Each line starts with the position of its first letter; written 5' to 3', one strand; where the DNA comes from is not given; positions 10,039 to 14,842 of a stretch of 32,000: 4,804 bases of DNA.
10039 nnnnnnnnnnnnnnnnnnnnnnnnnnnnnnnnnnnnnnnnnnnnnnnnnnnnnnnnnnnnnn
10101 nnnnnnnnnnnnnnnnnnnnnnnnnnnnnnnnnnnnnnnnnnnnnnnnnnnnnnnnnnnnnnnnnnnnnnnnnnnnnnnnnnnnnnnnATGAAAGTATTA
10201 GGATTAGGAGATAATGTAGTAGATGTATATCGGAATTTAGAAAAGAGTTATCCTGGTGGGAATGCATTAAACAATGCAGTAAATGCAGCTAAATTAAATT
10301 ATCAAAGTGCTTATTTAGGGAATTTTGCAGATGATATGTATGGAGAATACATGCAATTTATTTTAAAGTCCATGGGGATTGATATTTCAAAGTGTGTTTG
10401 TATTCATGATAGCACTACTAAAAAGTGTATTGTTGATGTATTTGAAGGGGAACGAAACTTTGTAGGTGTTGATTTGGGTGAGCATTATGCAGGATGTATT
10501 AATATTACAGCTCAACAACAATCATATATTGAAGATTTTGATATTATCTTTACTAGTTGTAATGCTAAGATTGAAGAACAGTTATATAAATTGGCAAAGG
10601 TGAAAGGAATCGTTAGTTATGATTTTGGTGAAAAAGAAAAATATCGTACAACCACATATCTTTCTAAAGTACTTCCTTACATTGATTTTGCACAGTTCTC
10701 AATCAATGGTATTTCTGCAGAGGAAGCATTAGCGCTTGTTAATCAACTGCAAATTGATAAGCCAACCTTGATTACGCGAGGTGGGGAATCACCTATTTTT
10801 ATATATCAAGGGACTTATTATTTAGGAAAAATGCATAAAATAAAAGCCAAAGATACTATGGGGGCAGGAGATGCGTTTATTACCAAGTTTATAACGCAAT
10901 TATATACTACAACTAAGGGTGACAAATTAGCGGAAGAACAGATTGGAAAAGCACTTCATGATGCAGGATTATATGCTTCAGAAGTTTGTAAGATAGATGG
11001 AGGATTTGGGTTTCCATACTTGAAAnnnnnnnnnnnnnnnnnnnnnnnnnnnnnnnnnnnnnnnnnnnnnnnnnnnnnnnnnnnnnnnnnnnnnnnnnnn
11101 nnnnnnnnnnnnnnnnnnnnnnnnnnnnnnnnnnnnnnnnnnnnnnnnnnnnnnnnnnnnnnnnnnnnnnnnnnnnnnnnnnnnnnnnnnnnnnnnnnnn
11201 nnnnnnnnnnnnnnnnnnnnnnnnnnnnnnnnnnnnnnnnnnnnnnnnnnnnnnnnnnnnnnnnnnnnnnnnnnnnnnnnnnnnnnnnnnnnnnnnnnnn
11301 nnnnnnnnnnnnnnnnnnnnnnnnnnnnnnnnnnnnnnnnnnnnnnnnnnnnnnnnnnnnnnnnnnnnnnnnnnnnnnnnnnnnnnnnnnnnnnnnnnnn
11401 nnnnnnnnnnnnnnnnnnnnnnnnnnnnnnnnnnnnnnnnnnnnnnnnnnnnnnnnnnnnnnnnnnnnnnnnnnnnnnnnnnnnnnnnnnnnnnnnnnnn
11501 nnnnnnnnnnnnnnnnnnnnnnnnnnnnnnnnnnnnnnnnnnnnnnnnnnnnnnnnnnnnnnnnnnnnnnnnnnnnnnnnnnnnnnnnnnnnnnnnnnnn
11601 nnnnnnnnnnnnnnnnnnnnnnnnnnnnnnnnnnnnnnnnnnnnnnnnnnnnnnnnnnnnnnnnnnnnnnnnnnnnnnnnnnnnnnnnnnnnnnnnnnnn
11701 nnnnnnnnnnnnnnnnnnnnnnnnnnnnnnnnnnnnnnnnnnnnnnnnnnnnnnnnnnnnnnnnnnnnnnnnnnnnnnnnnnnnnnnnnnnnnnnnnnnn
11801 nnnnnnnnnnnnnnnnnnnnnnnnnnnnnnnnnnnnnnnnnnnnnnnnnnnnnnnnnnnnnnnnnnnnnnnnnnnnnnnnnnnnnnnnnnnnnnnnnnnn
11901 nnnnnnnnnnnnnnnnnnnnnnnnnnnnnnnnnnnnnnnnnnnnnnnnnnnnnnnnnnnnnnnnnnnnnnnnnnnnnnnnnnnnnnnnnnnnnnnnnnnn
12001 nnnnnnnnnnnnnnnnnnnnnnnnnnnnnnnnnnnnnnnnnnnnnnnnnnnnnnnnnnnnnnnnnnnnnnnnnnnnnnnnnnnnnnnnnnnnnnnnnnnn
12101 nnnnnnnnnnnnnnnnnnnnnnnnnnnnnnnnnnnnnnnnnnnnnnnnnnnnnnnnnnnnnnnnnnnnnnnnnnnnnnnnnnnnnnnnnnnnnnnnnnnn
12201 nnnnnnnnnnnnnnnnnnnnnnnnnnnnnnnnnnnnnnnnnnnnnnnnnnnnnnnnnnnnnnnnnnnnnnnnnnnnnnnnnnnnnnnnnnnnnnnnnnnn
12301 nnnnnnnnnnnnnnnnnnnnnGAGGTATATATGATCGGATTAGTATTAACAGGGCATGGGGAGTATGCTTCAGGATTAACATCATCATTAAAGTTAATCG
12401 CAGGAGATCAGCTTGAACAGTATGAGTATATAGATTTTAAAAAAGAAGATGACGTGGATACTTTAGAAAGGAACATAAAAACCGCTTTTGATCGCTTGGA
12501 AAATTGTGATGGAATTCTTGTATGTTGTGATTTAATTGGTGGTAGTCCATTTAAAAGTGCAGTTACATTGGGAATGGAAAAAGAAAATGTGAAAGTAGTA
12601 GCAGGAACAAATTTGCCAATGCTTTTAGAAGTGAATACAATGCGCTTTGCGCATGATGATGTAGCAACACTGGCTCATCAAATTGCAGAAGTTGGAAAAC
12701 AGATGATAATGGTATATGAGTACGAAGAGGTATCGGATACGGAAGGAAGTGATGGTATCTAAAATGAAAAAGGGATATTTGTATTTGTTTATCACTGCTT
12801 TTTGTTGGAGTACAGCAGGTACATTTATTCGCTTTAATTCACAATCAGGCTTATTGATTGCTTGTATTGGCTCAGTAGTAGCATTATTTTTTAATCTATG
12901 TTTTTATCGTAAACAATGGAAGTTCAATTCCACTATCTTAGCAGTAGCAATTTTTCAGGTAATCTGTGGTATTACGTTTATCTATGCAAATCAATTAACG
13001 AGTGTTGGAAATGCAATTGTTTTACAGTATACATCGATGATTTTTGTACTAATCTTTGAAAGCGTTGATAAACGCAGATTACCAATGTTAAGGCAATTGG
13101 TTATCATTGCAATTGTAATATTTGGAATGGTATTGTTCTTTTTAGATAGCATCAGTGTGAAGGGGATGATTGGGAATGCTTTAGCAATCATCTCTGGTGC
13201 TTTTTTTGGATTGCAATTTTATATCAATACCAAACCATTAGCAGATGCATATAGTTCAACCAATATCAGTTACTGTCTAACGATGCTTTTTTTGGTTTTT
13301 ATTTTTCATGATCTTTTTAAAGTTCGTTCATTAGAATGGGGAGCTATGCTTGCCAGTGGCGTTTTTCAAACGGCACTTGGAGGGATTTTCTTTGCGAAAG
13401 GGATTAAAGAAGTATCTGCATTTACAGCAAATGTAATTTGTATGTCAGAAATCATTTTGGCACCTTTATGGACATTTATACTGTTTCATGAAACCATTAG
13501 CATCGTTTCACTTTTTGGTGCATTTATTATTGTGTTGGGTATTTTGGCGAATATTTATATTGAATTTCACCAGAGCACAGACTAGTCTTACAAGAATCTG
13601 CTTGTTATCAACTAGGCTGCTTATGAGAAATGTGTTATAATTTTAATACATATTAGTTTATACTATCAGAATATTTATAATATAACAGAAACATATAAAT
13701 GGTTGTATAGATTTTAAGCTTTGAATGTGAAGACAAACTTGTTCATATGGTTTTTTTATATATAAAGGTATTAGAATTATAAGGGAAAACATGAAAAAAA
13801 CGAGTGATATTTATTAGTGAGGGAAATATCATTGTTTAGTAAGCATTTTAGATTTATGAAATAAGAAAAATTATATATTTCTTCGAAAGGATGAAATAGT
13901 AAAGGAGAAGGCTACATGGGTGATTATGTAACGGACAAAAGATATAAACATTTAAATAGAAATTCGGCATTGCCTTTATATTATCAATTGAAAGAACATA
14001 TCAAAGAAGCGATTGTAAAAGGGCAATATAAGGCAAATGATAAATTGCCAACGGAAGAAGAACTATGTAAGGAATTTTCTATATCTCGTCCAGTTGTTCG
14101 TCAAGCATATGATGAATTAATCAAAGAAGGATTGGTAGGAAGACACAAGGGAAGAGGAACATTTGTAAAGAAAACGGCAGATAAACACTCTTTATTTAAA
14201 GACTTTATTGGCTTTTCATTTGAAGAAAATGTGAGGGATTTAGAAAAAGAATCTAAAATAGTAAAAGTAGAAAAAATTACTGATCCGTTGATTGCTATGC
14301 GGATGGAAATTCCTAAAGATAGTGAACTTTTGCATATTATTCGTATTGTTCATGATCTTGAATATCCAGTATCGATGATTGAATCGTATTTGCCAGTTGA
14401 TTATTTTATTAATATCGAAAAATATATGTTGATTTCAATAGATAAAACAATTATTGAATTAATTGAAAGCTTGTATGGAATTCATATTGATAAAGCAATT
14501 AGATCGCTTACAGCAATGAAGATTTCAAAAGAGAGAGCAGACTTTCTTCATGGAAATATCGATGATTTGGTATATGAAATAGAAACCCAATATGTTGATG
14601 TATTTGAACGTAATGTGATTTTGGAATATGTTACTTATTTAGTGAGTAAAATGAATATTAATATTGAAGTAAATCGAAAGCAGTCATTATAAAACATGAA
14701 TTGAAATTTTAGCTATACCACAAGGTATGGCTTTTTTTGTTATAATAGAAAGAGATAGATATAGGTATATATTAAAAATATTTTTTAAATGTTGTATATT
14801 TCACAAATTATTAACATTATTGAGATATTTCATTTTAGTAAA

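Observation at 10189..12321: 710-aa single-chain fusion of FrlD-like kinase, HAD phosphatase and RPE/AlsE-type 3-epimerase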

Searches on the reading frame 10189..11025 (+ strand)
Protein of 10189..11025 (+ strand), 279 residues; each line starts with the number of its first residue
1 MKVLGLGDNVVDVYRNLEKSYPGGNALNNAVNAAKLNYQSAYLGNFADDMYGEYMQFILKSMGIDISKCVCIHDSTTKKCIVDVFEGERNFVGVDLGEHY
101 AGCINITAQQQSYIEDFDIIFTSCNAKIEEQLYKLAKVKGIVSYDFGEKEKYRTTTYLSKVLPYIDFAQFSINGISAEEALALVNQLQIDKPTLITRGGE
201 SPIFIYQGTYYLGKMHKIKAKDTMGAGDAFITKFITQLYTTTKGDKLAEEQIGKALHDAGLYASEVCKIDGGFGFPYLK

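Call 29: search_solved_structures(query=window:10189-11025:+, max_evalue=0.001, show_alignments=2)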
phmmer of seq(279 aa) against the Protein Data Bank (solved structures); distinct sequences matched with E-value up to 0.001: 15.
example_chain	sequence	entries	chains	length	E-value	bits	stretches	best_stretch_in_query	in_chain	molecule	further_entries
5ey7_A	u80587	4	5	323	9.4e-09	38.2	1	6-238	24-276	Fructokinase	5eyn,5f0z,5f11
2qcv_A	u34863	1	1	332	3.3e-08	36.4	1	20-72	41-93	Putative 5-dehydro-2-deoxygluconokinase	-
5ygg_A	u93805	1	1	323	8.6e-08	35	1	6-238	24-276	Fructokinase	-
1tyy_A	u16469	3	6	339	2.1e-07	33.8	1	2-238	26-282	putative sugar kinase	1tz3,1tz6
3ewm_A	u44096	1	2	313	1.5e-06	31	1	17-238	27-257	Uncharacterized sugar kinase PH1459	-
3gbu_A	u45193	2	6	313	1.9e-06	30.6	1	17-238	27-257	Uncharacterized sugar kinase PH1459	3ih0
3h49_A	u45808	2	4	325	1.4e-05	27.8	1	21-239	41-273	Ribokinase | Uncharacterized sugar kinase ydjH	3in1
4e3a_A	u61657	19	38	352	0.00013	24.6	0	22-91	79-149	sugar kinase protein | Probable sugar kinase protein | sugar kinase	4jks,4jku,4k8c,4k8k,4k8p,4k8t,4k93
9m8t_A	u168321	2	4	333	0.00014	24.5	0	16-71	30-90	Ribokinase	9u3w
3ubo_A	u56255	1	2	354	0.00014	24.5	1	22-91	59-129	adenosine kinase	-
3ry7_A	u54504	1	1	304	0.00021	23.9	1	17-241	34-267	Ribokinase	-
6znx_A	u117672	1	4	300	0.00027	23.5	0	19-70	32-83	Ribokinase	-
8rpa_A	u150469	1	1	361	0.00028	23.5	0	191-242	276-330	Adenosine kinase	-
8cqx_A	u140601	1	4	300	0.00033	23.3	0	19-69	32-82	Ribokinase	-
1gqt_A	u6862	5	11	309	0.00087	21.9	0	23-238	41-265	RIBOKINASE | PROTEIN (RIBOKINASE)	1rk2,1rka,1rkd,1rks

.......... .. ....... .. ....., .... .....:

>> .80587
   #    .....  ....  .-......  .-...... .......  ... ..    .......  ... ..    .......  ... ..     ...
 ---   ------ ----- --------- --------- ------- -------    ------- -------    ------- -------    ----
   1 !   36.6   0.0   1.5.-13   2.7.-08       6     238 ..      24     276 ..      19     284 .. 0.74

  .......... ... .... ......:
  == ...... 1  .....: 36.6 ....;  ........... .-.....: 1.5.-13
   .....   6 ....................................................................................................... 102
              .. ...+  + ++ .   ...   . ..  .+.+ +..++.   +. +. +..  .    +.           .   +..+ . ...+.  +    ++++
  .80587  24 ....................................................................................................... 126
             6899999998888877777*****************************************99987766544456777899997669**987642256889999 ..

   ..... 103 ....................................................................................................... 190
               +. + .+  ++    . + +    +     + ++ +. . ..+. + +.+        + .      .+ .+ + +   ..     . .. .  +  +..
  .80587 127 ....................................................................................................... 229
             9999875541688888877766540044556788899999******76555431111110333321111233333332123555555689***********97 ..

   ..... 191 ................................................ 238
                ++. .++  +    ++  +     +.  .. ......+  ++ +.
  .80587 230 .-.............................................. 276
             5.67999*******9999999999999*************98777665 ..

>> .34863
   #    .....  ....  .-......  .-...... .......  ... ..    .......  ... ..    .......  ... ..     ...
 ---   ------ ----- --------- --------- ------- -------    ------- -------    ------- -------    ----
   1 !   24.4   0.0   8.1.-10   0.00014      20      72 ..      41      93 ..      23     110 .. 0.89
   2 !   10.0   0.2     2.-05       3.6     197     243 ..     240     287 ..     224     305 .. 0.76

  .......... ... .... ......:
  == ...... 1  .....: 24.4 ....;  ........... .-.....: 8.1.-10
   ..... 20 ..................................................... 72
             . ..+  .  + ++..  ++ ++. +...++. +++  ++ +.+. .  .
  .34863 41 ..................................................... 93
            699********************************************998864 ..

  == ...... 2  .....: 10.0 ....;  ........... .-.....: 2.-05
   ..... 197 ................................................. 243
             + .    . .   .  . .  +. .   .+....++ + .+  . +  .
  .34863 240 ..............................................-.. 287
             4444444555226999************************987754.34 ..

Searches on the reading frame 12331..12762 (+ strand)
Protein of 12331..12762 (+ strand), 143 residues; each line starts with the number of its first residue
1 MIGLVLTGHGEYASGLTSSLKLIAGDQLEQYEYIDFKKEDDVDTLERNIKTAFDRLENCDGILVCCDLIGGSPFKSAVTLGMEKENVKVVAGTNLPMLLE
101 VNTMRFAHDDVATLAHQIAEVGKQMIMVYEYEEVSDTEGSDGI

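Call 5: search_protein_families(library=pfam, proteins=[window:12331-12762:+], max_evalue=0.001)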
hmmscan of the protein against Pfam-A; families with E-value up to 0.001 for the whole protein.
window:12331-12762:+ (143 aa): 1 family
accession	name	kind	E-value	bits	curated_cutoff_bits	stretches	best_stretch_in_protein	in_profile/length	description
PF03610.21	EIIA-man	-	3.3e-24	85.7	21.4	1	3-117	1-114/116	PTS system fructose IIA component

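Call 6: search_protein_families(library=ncbifam, proteins=[window:12331-12762:+], max_evalue=0.00001)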
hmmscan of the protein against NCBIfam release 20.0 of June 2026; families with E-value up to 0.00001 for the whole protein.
window:12331-12762:+ (143 aa): 3 families
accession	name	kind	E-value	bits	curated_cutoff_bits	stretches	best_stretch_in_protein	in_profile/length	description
NF040761.1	AgaF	equivalog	7.7e-38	129.9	130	1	1-135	1-133/144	PTS galactosamine/N-acetylgalactosamine transporter subunit IIA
TIGR00824.1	EIIA-man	subfamily_domain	3.1e-23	82.1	98.35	1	1-106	1-105/116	mannose/fructose/sorbose PTS transporter subunit IIA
NF011670.1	PRK15088.1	equivalog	3.2e-20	72.3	400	1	2-135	3-135/323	PTS mannose transporter subunit IIAB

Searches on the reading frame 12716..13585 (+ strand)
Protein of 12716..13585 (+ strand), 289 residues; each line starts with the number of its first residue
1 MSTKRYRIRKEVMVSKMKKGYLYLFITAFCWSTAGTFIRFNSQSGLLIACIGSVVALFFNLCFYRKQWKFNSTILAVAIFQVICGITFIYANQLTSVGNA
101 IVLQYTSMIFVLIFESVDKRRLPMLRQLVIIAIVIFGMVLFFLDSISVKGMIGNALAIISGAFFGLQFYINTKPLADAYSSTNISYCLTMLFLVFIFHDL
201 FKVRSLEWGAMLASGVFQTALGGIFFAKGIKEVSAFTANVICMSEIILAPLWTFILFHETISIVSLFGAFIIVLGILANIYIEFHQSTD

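Call 5: search_protein_families(library=pfam, proteins=[window:12716-13585:+], max_evalue=0.001)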
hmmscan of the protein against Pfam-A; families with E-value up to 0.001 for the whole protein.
window:12716-13585:+ (289 aa): 1 family
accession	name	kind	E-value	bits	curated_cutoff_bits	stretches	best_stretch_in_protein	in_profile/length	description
PF00892.27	EamA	-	1.2e-23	84.3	28.2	2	152-278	2-132/135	EamA-like transporter family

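Call 6: search_protein_families(library=ncbifam, proteins=[window:12716-13585:+], max_evalue=0.00001)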
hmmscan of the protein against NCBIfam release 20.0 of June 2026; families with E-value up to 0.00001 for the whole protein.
window:12716-13585:+ (289 aa): 1 family
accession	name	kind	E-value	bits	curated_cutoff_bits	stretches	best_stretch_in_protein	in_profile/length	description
TIGR00950.1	2A78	equivalog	1.3e-16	60.9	230.2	1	41-277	17-264/264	carboxylate/amino acid/amine transporter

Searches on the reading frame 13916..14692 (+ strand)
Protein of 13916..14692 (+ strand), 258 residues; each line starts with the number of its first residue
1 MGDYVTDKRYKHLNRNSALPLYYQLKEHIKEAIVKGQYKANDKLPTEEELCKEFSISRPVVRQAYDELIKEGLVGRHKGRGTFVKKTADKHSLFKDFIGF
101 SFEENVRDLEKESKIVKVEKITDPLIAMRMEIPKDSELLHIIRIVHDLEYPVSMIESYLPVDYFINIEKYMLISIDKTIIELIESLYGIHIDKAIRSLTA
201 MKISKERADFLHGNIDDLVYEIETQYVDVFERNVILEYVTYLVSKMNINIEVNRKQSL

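Call 5: search_protein_families(library=pfam, proteins=[window:13916-14692:+], max_evalue=0.001)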
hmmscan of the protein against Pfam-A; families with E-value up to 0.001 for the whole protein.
window:13916-14692:+ (258 aa): 3 families
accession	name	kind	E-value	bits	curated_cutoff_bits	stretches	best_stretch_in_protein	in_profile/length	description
PF00392.27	GntR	-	1.8e-21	75.9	27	1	21-84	1-64/64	Bacterial regulatory proteins, gntR family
PF07702.18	UTRA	-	1.3e-09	38.4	23.8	1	112-225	7-119/141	UTRA domain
PF14502.12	HTH_41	-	0.00018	21.3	25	1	40-75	2-37/48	Helix-turn-helix domain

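Call 6: search_protein_families(library=ncbifam, proteins=[window:13916-14692:+], max_evalue=0.00001)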
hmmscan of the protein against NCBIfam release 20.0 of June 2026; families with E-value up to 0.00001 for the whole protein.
window:13916-14692:+ (258 aa): 24 families
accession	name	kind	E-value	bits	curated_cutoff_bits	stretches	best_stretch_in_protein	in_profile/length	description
NF008491.0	PRK11402.1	subfamily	1e-33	116.9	269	1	11-251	2-239/243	GntR family transcriptional regulator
NF007292.0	PRK09764.1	equivalog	1.3e-22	80.1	281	1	18-211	3-193/240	GntR family transcriptional regulator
NF041547.1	GntR_LSA1692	equivalog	2.1e-22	79.9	275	1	21-223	2-201/233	GntR family transcriptional regulator, LSA1692 subfamily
TIGR02325.1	C_P_lyase_phnF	equivalog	2e-21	76.6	156.8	1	14-172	2-160/238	phosphonate metabolism transcriptional regulator PhnF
TIGR02404.1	trehalos_R_Bsub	equivalog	4.5e-20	72.3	211.95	1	24-222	4-201/233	trehalose operon repressor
TIGR02018.2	his_ut_repres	equivalog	8.2e-19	67.9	220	1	22-146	1-124/226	histidine utilization transcriptional repressor HutC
NF052282.1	PLP_TF_PdxR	equivalog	1.7e-18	66.9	320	1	20-94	1-75/448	MocR-like pyridoxine biosynthesis transcription factor PdxR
NF047563.1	modulin_PmtR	equivalog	2.4e-18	66.4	200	1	13-118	5-108/125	PSM export ABC transporter transcriptional regulator PmtR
TIGR03337.1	phnR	equivalog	5.1e-16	59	296.75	1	22-209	3-187/231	phosphonate utilization transcriptional regulator PhnR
NF011575.0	PRK14999.1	equivalog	2.3e-15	56.6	424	1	12-157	4-149/241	histidine utilization repressor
NF052441.1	TransRegRv0792c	equivalog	9.8e-15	54.5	400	1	19-212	15-206/260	Rv0792c family HTH-type transcriptional regulator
NF052286.1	ecto_TF_EhuR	exception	1.9e-14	53.1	480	1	18-91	9-82/458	MocR-like ectoine utilization transcription factor EhuR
NF052281.1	rhizopine_MocR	equivalog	4e-12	45.5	650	1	12-91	10-89/479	rhizopine catabolism transcriptional regulator MocR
NF007001.0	PRK09464.1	equivalog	6.1e-12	45.7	330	1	26-88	16-78/254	pyruvate dehydrogenase complex transcriptional repressor PdhR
NF052290.2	MocR_like_YczR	exception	1.7e-11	43.5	487.4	1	16-91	15-90/458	MocR-like transcription factor YczR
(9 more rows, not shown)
